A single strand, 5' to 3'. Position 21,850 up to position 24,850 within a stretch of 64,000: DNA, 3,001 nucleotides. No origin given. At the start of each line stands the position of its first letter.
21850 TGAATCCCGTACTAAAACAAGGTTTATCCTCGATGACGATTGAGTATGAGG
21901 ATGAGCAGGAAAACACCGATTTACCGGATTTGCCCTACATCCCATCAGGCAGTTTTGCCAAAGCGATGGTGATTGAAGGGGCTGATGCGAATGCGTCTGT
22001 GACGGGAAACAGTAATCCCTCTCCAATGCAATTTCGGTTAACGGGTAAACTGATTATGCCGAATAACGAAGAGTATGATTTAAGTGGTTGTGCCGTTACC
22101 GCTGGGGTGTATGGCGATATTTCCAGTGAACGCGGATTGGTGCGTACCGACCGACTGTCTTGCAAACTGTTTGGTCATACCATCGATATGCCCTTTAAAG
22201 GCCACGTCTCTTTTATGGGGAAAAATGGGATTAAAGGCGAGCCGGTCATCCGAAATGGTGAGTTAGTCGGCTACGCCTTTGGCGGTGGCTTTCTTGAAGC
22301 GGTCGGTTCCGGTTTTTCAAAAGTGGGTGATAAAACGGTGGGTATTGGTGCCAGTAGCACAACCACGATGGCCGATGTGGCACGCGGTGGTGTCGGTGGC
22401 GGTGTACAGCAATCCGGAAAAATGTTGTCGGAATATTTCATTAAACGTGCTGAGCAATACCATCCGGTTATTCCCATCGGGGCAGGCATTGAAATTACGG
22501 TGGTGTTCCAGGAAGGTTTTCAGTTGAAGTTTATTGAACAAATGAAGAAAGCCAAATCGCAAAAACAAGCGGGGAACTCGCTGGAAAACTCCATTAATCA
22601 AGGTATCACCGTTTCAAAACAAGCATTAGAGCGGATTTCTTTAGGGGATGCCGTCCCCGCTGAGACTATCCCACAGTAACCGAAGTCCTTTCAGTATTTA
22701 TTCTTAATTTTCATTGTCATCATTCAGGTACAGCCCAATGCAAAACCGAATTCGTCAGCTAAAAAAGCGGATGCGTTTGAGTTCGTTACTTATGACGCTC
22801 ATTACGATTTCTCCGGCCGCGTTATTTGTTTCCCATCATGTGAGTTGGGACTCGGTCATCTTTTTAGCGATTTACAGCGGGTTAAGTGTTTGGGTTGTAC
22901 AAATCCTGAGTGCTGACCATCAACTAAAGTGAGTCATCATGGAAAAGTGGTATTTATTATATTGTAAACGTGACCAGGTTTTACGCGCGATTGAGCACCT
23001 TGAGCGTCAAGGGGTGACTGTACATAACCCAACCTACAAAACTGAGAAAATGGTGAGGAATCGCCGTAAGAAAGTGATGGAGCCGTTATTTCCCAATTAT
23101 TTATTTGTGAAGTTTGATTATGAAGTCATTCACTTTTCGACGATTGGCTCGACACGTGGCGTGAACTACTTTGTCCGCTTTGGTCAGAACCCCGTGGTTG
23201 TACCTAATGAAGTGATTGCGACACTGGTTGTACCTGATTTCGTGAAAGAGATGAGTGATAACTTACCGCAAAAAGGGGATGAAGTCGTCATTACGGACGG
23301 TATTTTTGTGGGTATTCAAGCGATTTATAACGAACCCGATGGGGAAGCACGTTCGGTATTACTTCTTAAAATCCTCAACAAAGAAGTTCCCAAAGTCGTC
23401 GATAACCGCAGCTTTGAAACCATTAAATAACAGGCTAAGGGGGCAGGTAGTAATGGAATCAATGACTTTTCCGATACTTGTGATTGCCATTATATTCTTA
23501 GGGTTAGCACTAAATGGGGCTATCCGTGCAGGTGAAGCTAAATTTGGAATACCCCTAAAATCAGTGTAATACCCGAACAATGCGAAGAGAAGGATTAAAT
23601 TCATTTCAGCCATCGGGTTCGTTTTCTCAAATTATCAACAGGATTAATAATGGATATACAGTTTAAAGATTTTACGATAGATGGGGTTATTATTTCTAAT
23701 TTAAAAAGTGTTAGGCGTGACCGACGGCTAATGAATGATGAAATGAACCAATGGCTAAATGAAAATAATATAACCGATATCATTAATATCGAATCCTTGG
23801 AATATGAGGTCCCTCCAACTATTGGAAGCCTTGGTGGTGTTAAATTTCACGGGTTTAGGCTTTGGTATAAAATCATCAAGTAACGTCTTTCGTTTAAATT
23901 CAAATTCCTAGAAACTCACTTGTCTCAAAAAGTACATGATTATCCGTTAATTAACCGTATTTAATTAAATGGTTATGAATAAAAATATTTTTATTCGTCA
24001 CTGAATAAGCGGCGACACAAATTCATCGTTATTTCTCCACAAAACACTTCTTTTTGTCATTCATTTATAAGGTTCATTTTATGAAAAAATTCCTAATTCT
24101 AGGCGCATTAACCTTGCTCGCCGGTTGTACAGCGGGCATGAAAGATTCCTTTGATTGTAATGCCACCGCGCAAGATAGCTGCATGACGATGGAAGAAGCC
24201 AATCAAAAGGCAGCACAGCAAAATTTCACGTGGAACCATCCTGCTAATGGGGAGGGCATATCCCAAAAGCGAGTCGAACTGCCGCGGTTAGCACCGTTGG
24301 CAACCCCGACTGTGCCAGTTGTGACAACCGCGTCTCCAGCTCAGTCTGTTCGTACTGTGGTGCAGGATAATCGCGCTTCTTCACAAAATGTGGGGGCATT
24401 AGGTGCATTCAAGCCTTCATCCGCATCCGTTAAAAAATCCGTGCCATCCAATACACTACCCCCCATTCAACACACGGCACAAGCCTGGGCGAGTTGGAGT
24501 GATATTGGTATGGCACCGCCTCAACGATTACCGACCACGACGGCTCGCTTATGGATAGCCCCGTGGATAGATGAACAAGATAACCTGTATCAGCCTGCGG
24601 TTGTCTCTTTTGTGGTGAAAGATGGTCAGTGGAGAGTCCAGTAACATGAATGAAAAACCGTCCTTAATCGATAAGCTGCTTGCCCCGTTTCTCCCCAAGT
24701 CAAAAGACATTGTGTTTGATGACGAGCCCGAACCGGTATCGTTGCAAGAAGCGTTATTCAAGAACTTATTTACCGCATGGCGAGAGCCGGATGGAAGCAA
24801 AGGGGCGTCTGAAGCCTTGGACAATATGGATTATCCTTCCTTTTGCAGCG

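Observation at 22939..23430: Plasmid-encoded RfaH paralog embedded inside the tra operon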

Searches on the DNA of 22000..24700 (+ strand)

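Call 5: search_dna_similar(query=window:22000-24700:+, collection=plasmids, mode=near)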
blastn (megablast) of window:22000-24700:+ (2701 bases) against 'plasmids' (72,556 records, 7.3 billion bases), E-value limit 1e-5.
Records with a match: 37; places in all: 52; records where one place covers at least 80% of the query: 9.
Best place of each record, by identity: >=99% 6; 90-95% 15; 80-90% 10; 60-80% 6.
By first word of the organism name: Providencia 37.
By predicted mobility (MOB-suite, as given by PLSDB): non-mobilizable 34; conjugative 3.
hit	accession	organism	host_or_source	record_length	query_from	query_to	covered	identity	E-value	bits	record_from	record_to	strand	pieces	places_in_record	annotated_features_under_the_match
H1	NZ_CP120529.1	Providencia sp. PROV114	Homo sapiens,Nasopharyngeal ...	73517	1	2701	100%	99.8%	0e+0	4961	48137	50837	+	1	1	TrbI/VirB10 family protein | traV: type IV conjugative transfer system lipoprotein TraV | rfaH: transcription/translation regulatory transformer protein RfaH | hypothetical protein (x2)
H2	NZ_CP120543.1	Providencia sp. PROV046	Homo sapiens,sputum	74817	1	2701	100%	99.8%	0e+0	4961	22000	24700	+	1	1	TrbI/VirB10 family protein | traV: type IV conjugative transfer system lipoprotein TraV | rfaH: transcription/translation regulatory transformer protein RfaH | hypothetical protein (x2) | traC: type IV secretion system protein TraC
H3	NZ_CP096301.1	Providencia sp. PROV228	Clinical or host-associated ...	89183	1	2701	100%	99.8%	0e+0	4961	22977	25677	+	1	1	TrbI/VirB10 family protein | traV: type IV conjugative transfer system lipoprotein TraV | rfaH: transcription/translation regulatory transformer protein RfaH | hypothetical protein (x2) | traC: type IV secretion system protein TraC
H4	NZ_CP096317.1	Providencia sp. PROV162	Clinical or host-associated ...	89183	1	2701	100%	99.8%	0e+0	4961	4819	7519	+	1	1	TrbI/VirB10 family protein | traV: type IV conjugative transfer system lipoprotein TraV | rfaH: transcription/translation regulatory transformer protein RfaH | hypothetical protein (x2) | traC: type IV secretion system protein TraC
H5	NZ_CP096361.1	Providencia sp. PROV048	Clinical or host-associated ...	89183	1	2701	100%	99.8%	0e+0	4961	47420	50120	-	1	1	TrbI/VirB10 family protein | traV: type IV conjugative transfer system lipoprotein TraV | rfaH: transcription/translation regulatory transformer protein RfaH | hypothetical protein (x2) | traC: type IV secretion system protein TraC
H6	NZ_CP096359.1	Providencia sp. PROV050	Clinical or host-associated ...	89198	1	2701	100%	99.8%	0e+0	4961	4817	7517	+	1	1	TrbI/VirB10 family protein | traV: type IV conjugative transfer system lipoprotein TraV | rfaH: transcription/translation regulatory transformer protein RfaH | hypothetical protein (x2) | traC: type IV secretion system protein TraC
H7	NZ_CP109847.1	Providencia rettgeri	Homo sapiens,urine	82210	1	2701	99%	92.1%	0e+0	3765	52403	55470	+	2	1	TrbI/VirB10 family protein | traV: type IV conjugative transfer system lipoprotein TraV | rfaH: transcription/translation regulatory transformer protein RfaH | hypothetical protein (x4) | traC: type IV secretion system protein TraC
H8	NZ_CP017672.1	Providencia rettgeri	Homo sapiens,urine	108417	1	2701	96%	93.9%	0e+0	3911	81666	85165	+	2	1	TrbI/VirB10 family protein | traV: type IV conjugative transfer system lipoprotein TraV | rfaH: transcription/translation regulatory transformer protein RfaH | hypothetical protein (x4) | traC: type IV secretion system protein TraC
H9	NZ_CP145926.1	Providencia hangzhouensis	Homo sapiens,urine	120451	1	2701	99%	90.8%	0e+0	3567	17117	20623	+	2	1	TrbI/VirB10 family protein | traV: type IV conjugative transfer system lipoprotein TraV | rfaH: transcription/translation regulatory transformer protein RfaH | hypothetical protein (x5)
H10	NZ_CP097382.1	Providencia stuartii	Homo sapiens,sputum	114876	1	2701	77%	93.0%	0e+0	3038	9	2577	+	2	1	traV: type IV conjugative transfer system lipoprotein TraV | rfaH: transcription/translation regulatory transformer protein RfaH | hypothetical protein (x2) | traC: type IV secretion system protein TraC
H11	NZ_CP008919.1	Providencia stuartii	-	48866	1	2701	77%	92.7%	0e+0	3017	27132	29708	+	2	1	TrbI/VirB10 family protein | traV: type IV conjugative transfer system lipoprotein TraV | rfaH: transcription/translation regulatory transformer protein RfaH | hypothetical protein (x2) | traC: type IV secretion system protein TraC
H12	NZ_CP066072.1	Providencia stuartii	-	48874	1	2701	77%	92.7%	0e+0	3017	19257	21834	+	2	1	TrbI/VirB10 family protein | traV: type IV conjugative transfer system lipoprotein TraV | rfaH: transcription/translation regulatory transformer protein RfaH | hypothetical protein (x2) | traC: type IV secretion system protein TraC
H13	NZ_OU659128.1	Providencia alcalifaciens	Canis lupus familiaris,intestine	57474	1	1622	56%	92.6%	0e+0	2176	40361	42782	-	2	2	TrbI/VirB10 family protein | rfaH: transcription/translation regulatory transformer protein RfaH | hypothetical protein (x4)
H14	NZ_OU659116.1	Providencia alcalifaciens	Canis lupus familiaris,intestine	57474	1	1622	56%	92.6%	0e+0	2176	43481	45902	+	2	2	TrbI/VirB10 family protein | rfaH: transcription/translation regulatory transformer protein RfaH | hypothetical protein (x4)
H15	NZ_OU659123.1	Providencia alcalifaciens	Canis lupus familiaris,intestine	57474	1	1622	56%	92.6%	0e+0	2176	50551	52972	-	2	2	TrbI/VirB10 family protein | rfaH: transcription/translation regulatory transformer protein RfaH | hypothetical protein (x4)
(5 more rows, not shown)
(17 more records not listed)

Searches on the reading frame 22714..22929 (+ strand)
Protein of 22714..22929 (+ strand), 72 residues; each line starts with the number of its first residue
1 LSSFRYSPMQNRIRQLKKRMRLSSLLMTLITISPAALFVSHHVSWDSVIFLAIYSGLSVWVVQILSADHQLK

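Call 3: search_protein_families(library=pfam, proteins=[window:22714-22929:+], max_evalue=0.01)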
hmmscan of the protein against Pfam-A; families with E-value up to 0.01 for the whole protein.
window:22714-22929:+ (72 aa): 0 families

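Call 4: search_protein_families(library=ncbifam, proteins=[window:22714-22929:+], max_evalue=0.01)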
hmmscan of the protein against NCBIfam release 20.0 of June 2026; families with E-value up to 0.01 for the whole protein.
window:22714-22929:+ (72 aa): 0 families
